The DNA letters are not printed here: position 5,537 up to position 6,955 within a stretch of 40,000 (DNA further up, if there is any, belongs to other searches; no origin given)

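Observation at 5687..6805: Tandem DegT-family paralog with the catalytic PLP lysine replaced by arginine and other cofactor motifs altered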

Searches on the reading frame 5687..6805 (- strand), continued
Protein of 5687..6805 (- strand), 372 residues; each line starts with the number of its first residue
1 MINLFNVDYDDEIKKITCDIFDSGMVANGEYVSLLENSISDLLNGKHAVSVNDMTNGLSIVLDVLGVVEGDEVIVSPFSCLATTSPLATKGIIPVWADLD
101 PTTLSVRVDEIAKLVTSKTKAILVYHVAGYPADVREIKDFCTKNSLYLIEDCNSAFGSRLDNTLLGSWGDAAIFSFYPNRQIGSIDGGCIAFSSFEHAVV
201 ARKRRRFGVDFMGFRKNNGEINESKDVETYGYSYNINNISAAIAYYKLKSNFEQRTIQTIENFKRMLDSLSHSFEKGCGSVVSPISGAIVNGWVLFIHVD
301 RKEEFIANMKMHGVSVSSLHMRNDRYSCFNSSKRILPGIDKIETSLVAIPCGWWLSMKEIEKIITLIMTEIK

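Call 9: find_homologous_proteins(query=window:5687-6805:-, max_evalue=1e-20)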
Query window:5687-6805:- (372 aa): 1256 proteins with E <= 1e-20 among 3916 candidates; the best 120 are listed.
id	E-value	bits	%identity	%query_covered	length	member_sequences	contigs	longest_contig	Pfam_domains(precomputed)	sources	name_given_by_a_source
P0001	2.6e-247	837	100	100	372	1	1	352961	PF01041.24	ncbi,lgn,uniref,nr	ncbi:DegT/DnrJ/EryC1/StrS family aminotransferase [Buttiauxella massiliensis]|uniref:DegT/DnrJ/EryC1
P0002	2.4e-125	436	54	97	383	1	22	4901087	PF01041.24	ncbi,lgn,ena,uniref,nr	ncbi:DegT/DnrJ/EryC1/StrS family aminotransferase [Escherichia albertii]|uniref:Putative aminotransf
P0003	1.0e-124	434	55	98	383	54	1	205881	PF01041.24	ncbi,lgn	ncbi:TPA: DegT/DnrJ/EryC1/StrS family aminotransferase [Escherichia coli]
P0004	4.3e-124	432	54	99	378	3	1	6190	PF01041.24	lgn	-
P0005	4.7e-121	422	54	100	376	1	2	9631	PF01041.24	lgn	-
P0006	1.0e-120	421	52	98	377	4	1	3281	PF01041.24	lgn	-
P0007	3.5e-118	413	53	99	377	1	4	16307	PF01041.24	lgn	-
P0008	3.6e-117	409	53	99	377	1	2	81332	PF01041.24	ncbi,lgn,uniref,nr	ncbi:DegT/DnrJ/EryC1/StrS family aminotransferase [Lelliottia sp. V89_10]|uniref:DegT/DnrJ/EryC1/Str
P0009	2.8e-116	406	52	98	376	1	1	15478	PF01041.24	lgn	-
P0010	7.1e-116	405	51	98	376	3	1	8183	PF01041.24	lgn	-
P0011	7.9e-90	319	40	99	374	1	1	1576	PF01041.24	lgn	-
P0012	3.1e-88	314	39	99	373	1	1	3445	PF01041.24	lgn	-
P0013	3.0e-86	308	39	97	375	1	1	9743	PF01041.24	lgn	-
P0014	4.0e-85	304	40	98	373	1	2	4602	PF00266.26,PF01212.28,PF01041.24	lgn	-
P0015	4.1e-85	304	39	98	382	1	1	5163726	PF01041.24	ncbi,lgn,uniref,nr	ncbi:aminotransferase class V-fold PLP-dependent enzyme [Shewanella sp. VB17]|uniref:DegT/DnrJ/EryC1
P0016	1.3e-84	302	42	97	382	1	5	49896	PF01041.24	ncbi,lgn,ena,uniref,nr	ncbi:DegT/DnrJ/EryC1/StrS family aminotransferase [Pseudomonas shahriarae]|uniref:DegT/DnrJ/EryC1/St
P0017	1.3e-83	299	38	99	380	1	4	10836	PF00266.26,PF01041.24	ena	-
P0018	1.6e-83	299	40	98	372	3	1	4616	PF01041.24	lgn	-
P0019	1.6e-83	299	39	98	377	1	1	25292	PF01041.24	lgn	-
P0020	1.9e-83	298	39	98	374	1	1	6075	PF00266.26,PF01041.24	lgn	-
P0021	5.9e-83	297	38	99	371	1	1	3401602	PF01041.24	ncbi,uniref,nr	ncbi:DegT/DnrJ/EryC1/StrS aminotransferase family protein [Deefgea sp. CFH1-16]|uniref:DegT/DnrJ/Ery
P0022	8.9e-83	296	39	97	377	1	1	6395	PF01041.24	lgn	-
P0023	3.7e-82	294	40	98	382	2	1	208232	PF01041.24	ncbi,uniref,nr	ncbi:pyridoxal-phosphate-dependent/plp-dependent aminotransferase [Pseudomonas proteolytica]|uniref:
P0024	4.3e-82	294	39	98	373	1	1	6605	PF01041.24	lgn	-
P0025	6.8e-82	293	41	97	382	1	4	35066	PF01041.24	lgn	-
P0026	8.2e-82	293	39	97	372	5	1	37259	PF01041.24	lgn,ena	-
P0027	1.0e-81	293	38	99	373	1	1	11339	PF00266.26,PF01041.24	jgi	jgi:dTDP-4-amino-4,6-dideoxygalactose transaminase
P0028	2.2e-81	292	38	98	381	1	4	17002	PF01041.24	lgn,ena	-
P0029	3.1e-81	291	39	95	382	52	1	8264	PF01041.24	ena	-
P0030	3.2e-81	291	40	98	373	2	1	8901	PF01041.24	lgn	-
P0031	5.5e-81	290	37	99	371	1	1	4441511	PF01041.24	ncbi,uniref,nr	ncbi:DegT/DnrJ/EryC1/StrS family aminotransferase [Iodobacter fluviatilis]|uniref:Pyridoxal-phosphat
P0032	8.2e-81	290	39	98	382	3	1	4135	PF01041.24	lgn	-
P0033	8.9e-81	290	38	98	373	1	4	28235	PF01041.24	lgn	-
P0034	9.4e-81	290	39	99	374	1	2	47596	PF00266.26,PF01041.24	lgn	-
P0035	9.6e-81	290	39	97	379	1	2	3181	PF01041.24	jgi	jgi:dTDP-4-amino-4,6-dideoxygalactose transaminase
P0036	1.3e-80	289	37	97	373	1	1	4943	PF01041.24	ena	-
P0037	1.9e-80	289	36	100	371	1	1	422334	PF01041.24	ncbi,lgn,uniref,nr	ncbi:DegT/DnrJ/EryC1/StrS family aminotransferase [Sandaracinobacter sp. RS1-74]|uniref:DegT/DnrJ/Er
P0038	3.3e-80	288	38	99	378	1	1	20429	PF01041.24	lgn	-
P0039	3.5e-80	288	37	98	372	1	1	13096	PF01041.24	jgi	jgi:perosamine synthetase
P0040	3.5e-80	288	41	98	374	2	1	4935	PF01041.24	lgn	-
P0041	4.9e-80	287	37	99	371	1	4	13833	PF00266.26,PF01041.24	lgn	-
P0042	5.4e-80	287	38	98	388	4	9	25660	PF01041.24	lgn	-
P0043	1.1e-79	286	37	98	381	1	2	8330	PF01041.24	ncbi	ncbi:MAG: DegT/DnrJ/EryC1/StrS family aminotransferase [Aquirhabdus sp.]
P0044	1.1e-79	286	39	98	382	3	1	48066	PF01041.24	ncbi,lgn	ncbi:MAG: DegT/DnrJ/EryC1/StrS family aminotransferase [Glaciecola sp.]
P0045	1.6e-79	285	39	97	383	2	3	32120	PF01041.24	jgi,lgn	jgi:perosamine synthetase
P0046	2.1e-79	285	38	99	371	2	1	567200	PF01041.24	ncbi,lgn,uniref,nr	ncbi:DegT/DnrJ/EryC1/StrS family aminotransferase [Deefgea rivuli]|uniref:DegT/DnrJ/EryC1/StrS famil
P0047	2.3e-79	285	39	98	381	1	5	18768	PF01041.24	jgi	-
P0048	3.2e-79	285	38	100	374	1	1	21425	PF01041.24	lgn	-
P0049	3.5e-79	284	36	98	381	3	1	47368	PF01041.24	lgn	-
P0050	3.9e-79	284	40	97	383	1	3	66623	PF01041.24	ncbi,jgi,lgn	jgi:perosamine synthetase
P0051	7.1e-79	283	37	95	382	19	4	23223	PF01041.24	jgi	jgi:perosamine synthetase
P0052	7.7e-79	283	38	99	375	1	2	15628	PF01041.24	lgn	-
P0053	1.1e-78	283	38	99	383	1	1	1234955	PF01041.24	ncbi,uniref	ncbi:DegT/DnrJ/EryC1/StrS family aminotransferase [Allopusillimonas ginsengisoli]|uniref:DegT/DnrJ/E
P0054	1.8e-78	282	37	99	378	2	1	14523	PF01041.24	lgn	-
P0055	1.9e-78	282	37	97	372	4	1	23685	PF01041.24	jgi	-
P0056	3.9e-78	281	38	98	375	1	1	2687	PF01041.24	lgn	-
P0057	4.2e-78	281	39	98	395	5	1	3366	PF01041.24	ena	-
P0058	4.3e-78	281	35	98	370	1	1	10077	PF01041.24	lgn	-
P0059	4.7e-78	281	37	99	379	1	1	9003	PF01041.24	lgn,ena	-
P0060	5.9e-78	280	40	97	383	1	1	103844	PF01041.24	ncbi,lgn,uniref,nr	ncbi:DegT/DnrJ/EryC1/StrS aminotransferase family protein [Pseudomonas sp. BGI-2]|uniref:DegT/DnrJ/E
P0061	6.1e-78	280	38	98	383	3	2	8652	PF01041.24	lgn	-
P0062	6.5e-78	280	37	100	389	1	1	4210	PF01041.24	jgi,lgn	-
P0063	6.7e-78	280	37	98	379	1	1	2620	PF01041.24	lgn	-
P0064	8.4e-78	280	38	97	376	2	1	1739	PF01041.24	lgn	-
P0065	8.8e-78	280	39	97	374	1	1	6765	PF01041.24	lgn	-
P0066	9.9e-78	280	38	98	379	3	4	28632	PF01041.24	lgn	-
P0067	1.2e-77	279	40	98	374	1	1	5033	PF01041.24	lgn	-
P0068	1.3e-77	279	36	99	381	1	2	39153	PF01041.24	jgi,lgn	jgi:perosamine synthetase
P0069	1.4e-77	279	38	100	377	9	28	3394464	PF01041.24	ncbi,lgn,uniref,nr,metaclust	ncbi:DegT/DnrJ/EryC1/StrS family aminotransferase [Vibrio vulnificus]|uniref:DegT/DnrJ/EryC1/StrS fa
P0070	1.6e-77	279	39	95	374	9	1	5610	PF01041.24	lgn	-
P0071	1.7e-77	279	38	98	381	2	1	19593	PF00266.26,PF01041.24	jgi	jgi:dTDP-4-amino-4,6-dideoxygalactose transaminase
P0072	1.7e-77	279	40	98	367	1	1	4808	PF01041.24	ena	-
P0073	2.0e-77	279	37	98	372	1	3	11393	PF01041.24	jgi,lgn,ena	-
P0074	2.2e-77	278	38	98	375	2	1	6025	PF01041.24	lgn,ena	-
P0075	2.8e-77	278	39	97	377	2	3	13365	PF01041.24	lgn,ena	-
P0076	3.2e-77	278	38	99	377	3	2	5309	PF01041.24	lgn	-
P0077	3.4e-77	278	37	98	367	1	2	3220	PF01041.24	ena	-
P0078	3.4e-77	278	37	98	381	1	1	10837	PF01041.24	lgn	-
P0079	3.4e-77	278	38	99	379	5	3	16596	PF01041.24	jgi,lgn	-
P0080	3.8e-77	278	37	100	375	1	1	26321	PF01041.24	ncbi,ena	-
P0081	4.0e-77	278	38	98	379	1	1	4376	PF01041.24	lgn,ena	-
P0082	4.2e-77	278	38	98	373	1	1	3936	PF01041.24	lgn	-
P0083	4.7e-77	277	37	97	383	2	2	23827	PF01041.24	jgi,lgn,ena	-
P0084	4.7e-77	277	38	99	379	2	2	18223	PF01041.24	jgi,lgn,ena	jgi:perosamine synthetase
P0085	4.9e-77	277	37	97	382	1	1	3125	PF01041.24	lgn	-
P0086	5.1e-77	277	37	95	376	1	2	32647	PF00266.26,PF01041.24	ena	-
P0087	5.4e-77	277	38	99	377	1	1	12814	PF01041.24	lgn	-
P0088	7.1e-77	277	37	99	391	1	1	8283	PF01041.24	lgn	-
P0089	7.1e-77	277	38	95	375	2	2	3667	PF01041.24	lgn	-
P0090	8.9e-77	276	36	99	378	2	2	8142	PF01041.24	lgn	-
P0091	8.9e-77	276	38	97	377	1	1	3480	PF01041.24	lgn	-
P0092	9.1e-77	276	37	96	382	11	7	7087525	PF01041.24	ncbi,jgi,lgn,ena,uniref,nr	ncbi:DegT/DnrJ/EryC1/StrS family aminotransferase [Pseudomonas yamanorum]|jgi:dTDP-4-amino-4,6-dideo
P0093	9.6e-77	276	37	99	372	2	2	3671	PF01041.24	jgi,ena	-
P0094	1.0e-76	276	38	97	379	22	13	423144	PF01041.24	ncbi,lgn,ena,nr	ncbi:DegT/DnrJ/EryC1/StrS family aminotransferase [Ralstonia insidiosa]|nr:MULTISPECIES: DegT/DnrJ/E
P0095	1.0e-76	276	38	97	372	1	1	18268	PF01041.24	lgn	-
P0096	1.2e-76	276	37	100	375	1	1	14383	PF01041.24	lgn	-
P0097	1.3e-76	276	35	99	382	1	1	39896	PF01041.24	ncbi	ncbi:DegT/DnrJ/EryC1/StrS family aminotransferase [Shewanella sp. 0m-8]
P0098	1.4e-76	276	36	98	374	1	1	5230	PF01041.24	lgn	-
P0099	1.4e-76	276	37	98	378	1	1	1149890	PF01041.24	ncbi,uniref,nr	ncbi:pyridoxal-phosphate-dependent/plp-dependent aminotransferase [Shewanella frigidimarina]|uniref:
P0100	1.6e-76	276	38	99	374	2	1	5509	PF01041.24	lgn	-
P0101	1.7e-76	276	37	97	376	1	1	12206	PF01041.24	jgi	jgi:perosamine synthetase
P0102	1.8e-76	275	38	97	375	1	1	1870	PF01041.24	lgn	-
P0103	1.8e-76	275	36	97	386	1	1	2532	PF01041.24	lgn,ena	-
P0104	2.0e-76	275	38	99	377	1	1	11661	PF01041.24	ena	-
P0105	2.2e-76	275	37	100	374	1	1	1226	PF01041.24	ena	-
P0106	2.2e-76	275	38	100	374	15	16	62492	PF01041.24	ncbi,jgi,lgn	-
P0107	2.4e-76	275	36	97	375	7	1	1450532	PF01041.24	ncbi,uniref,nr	ncbi:DegT/DnrJ/EryC1/StrS family aminotransferase [Pseudomonas piscis]|uniref:DegT/DnrJ/EryC1/StrS f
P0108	2.4e-76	275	36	97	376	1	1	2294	PF00266.26,PF01041.24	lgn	-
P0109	2.5e-76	275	37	99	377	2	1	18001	PF01041.24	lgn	-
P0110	2.6e-76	275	36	99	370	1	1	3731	PF01041.24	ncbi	-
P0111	2.9e-76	275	37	98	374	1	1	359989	PF00266.26,PF01041.24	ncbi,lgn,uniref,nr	ncbi:DegT/DnrJ/EryC1/StrS family aminotransferase [Pandoraea fibrosis]|uniref:Aminotransferase DegT 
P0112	3.1e-76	275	39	98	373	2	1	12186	PF01041.24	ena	-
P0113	4.0e-76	274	38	94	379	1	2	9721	PF01041.24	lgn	-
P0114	4.2e-76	274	36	99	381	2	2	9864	PF01041.24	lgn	-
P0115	4.9e-76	274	37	98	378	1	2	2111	PF01041.24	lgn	-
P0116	4.9e-76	274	39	98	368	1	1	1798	PF01041.24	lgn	-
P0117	5.5e-76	274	39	97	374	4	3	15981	PF01041.24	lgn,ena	-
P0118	5.8e-76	274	37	97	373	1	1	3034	PF01041.24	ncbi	-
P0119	6.1e-76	274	37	97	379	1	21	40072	PF01041.24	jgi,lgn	-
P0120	7.5e-76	273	38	100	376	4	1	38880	PF01041.24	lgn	-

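Call 12: find_encoding_contigs(protein=P0002, flank=8000, max_places=2)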
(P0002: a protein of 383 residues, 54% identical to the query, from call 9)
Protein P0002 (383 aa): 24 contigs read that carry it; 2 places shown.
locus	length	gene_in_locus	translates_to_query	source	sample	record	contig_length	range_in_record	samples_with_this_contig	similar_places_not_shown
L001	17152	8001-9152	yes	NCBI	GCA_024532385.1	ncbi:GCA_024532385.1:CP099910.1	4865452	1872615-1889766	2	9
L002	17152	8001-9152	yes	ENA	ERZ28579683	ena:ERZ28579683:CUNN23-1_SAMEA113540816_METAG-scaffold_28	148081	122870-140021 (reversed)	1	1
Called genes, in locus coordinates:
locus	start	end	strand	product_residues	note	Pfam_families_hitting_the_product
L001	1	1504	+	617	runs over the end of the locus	PF05170:AsmA, PF13116:YhdP (weak), PF05170:AsmA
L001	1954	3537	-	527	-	PF03741:TerC, PF00571:CBS (weak), PF03471:CorC_HlyC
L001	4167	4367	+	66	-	PF27800:WcaM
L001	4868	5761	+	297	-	PF00483:NTP_transferase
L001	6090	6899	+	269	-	PF00583:Acetyltransf_1 (weak), PF13527:Acetyltransf_9, PF13508:Acetyltransf_7, PF13673:Acetyltransf_10 (weak)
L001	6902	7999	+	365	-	PF01041:DegT_DnrJ_EryC1, PF01053:Cys_Met_Meta_PP (weak)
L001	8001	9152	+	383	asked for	PF01041:DegT_DnrJ_EryC1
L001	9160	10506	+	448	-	PF01943:Polysacc_synt, PF13440:Polysacc_synt_3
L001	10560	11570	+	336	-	PF01073:3Beta_HSD, PF01370:Epimerase, PF02719:Polysacc_synt_2, PF04321:RmlD_sub_bind, PF05368:NmrA, PF07993:NAD_binding_4, PF13460:NAD_binding_10, PF16363:GDP_Man_Dehyd, +2 more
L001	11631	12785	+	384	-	PF00535:Glycos_transf_2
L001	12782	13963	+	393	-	-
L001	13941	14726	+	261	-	PF00535:Glycos_transf_2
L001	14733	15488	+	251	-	PF00535:Glycos_transf_2, PF10111:Glyco_tranf_2_2, PF13641:Glyco_tranf_2_3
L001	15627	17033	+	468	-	PF03446:NAD_binding_2, PF00393:6PGD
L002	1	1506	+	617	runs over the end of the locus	PF05170:AsmA, PF13116:YhdP (weak), PF05170:AsmA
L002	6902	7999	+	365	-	PF01041:DegT_DnrJ_EryC1, PF01053:Cys_Met_Meta_PP (weak)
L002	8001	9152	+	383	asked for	PF01041:DegT_DnrJ_EryC1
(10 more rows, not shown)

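Call 13: find_encoding_contigs(protein=P0069, flank=8000, max_places=2)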
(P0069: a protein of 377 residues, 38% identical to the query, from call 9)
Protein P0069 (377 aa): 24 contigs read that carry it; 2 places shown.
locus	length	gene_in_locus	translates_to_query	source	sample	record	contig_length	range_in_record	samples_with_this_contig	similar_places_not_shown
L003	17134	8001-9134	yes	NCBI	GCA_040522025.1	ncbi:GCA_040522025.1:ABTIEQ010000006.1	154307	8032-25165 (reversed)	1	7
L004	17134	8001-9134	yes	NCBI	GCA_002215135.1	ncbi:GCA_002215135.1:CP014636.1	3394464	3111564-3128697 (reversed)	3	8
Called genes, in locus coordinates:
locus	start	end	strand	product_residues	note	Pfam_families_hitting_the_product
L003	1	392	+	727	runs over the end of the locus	PF02706:Wzz, PF23607:WZC_N, PF13807:GNVR, PF01656:CbiA (weak), PF10609:ParA, PF13614:AAA_31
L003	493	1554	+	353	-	PF01073:3Beta_HSD, PF01370:Epimerase, PF02719:Polysacc_synt_2, PF04321:RmlD_sub_bind, PF16363:GDP_Man_Dehyd, PF07993:NAD_binding_4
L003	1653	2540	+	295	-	PF00483:NTP_transferase, PF12804:NTP_transf_3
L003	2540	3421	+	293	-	PF01113:DapB_N (faint), PF01370:Epimerase, PF04321:RmlD_sub_bind, PF01073:3Beta_HSD, PF02719:Polysacc_synt_2 (weak), PF16363:GDP_Man_Dehyd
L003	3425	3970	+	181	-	PF00908:dTDP_sugar_isom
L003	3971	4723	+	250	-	PF13641:Glyco_tranf_2_3 (weak)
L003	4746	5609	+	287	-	PF02737:3HCDH_N, PF00725:3HCDH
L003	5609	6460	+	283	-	PF00132:Hexapep (faint)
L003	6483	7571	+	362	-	PF01041:DegT_DnrJ_EryC1, PF01212:Beta_elim_lyase (weak)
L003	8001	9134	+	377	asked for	PF01041:DegT_DnrJ_EryC1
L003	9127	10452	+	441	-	PF01943:Polysacc_synt, PF13440:Polysacc_synt_3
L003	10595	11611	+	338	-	PF01073:3Beta_HSD, PF01370:Epimerase, PF02719:Polysacc_synt_2, PF04321:RmlD_sub_bind (weak), PF05368:NmrA, PF13460:NAD_binding_10, PF16363:GDP_Man_Dehyd, PF08485:Polysacc_syn_2C, +1 more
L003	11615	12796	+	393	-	PF00535:Glycos_transf_2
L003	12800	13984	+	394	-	-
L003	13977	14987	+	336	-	-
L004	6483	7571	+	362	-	PF01041:DegT_DnrJ_EryC1, PF01212:Beta_elim_lyase (weak)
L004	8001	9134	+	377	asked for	PF01041:DegT_DnrJ_EryC1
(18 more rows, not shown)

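Call 36: find_related_loci(query=A1, collection=genome_contigs, flank=10000)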
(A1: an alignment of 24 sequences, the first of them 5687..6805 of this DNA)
Query A1 (372 aa) in genome_contigs; peptide patterns used: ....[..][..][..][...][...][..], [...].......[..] (x = any residue, [..] = any of these).
55 stretches matched a pattern; 46 encode a relative of the query (tblastn E <= 1e-3); 45 distinct loci.
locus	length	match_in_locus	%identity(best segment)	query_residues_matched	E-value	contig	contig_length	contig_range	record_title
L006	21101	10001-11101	37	2-372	6e-92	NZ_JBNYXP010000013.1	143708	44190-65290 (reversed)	Janthinobacterium sp. ZB1P44 NODE_13_length_143708_cov_49.065645, whole genome shotgun sequence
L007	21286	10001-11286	38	2-369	1e-89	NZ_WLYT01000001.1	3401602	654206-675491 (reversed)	Deefgea sp. CFH1-16 1, whole genome shotgun sequence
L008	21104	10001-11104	36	1-372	9e-89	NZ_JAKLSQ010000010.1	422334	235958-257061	Sandaracinobacteroides sayramensis strain RS1-74 soapdenovo_K_61_10, whole genome shotgun sequence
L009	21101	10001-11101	36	1-371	2e-87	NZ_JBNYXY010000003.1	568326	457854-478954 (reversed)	Janthinobacterium sp. MDB2-8 NODE_3_length_568326_cov_45.892429, whole genome shotgun sequence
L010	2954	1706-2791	40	2-367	6e-89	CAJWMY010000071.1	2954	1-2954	MAG TPA_asm: uncultured Puniceicoccaceae bacterium isolate ERR599095_bin.3_MetaBAT_v2.12.1_MAG genome assembly, contig:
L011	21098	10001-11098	38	2-369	6e-87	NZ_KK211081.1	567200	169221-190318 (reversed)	Deefgea rivuli DSM 18356 Q320DRAFT_scaffold00001.1, whole genome shotgun sequence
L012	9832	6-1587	37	2-367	2e-86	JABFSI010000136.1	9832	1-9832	MAG: Sideroxydans sp. isolate WB-IL-08 seq_3586, whole genome shotgun sequence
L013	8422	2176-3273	36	2-371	3e-86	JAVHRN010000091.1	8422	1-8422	MAG: Gallionella sp. isolate WB01no16_51_36 NODE_4779_length_8422_cov_23.607028, whole genome shotgun sequence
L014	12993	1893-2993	36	1-371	4e-86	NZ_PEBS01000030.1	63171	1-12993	Janthinobacterium sp. ROICE36 NODE_30_length_63171_cov_79.3137, whole genome shotgun sequence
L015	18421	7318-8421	37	1-372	2e-85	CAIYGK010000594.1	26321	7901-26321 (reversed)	MAG: uncultured beta proteobacterium isolate MJ-time_bin-3150 genome assembly, contig: bin-3150:594/759, whole genome sh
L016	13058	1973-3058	38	2-367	3e-85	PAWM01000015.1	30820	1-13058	MAG: Flavobacteriales bacterium isolate SAT135 318327, whole genome shotgun sequence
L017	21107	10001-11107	38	1-372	3e-85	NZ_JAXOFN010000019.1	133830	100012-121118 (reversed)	Massilia luteola strain NEAU-G-C5 Scaffold18_1, whole genome shotgun sequence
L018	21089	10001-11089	36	1-367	4e-85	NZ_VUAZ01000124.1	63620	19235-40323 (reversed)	Pseudomonas kitaguniensis strain MAFF 212408 MAFF212408_contig_124, whole genome shotgun sequence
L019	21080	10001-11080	38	1-363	4e-84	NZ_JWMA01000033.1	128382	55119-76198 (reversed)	Cupriavidus sp. IDO NODE_38, whole genome shotgun sequence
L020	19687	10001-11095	36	2-370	4e-84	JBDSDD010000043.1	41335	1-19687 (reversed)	MAG: Burkholderiaceae bacterium isolate cluster1_bin.173 k127_2995547, whole genome shotgun sequence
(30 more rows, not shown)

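Call 50: predict_structure(alignment_id=A1)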
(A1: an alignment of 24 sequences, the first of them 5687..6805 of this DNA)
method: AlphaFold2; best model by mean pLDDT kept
length: 372 residues; sequences in the alignment: 24
mean_pLDDT: 90.7   pTM: 0.89
mean pLDDT of the five models: 90.7, 90.1, 89.2, 88.8, 88.5
residues with pLDDT >= 90: 278; 70-90: 72; 50-70: 21; < 50: 1
segments of 3 or more residues with pLDDT < 50: none
pLDDT, mean of each block of 10 residues (from residue 1): 89 95 88 95 92 92 96 96 93 96 95 97 95 96 98 88 95 86 90 95 69 75 69 80 94 92 94 78 94 92 96 95 89 89 96 96 95 84
secondary structure, 60 per line:
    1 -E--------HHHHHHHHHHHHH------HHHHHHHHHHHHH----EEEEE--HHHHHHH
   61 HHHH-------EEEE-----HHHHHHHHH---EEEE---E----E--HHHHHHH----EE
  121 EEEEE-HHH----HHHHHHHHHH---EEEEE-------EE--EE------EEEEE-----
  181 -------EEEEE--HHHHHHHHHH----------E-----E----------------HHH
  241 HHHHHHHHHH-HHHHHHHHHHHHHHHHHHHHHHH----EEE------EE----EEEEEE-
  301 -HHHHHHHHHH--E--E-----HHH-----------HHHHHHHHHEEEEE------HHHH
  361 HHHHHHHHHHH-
elements in order: H11-23 H30-42 E47-51 H54-64 E72-75 H81-89 E93-96 H108-114 E119-125 H134-143 E147-151 E171-175 E188-192 H195-204 H238-250 H252-274 E279-281 E294-299 H302-311 H337-345 E346-350 H357-371
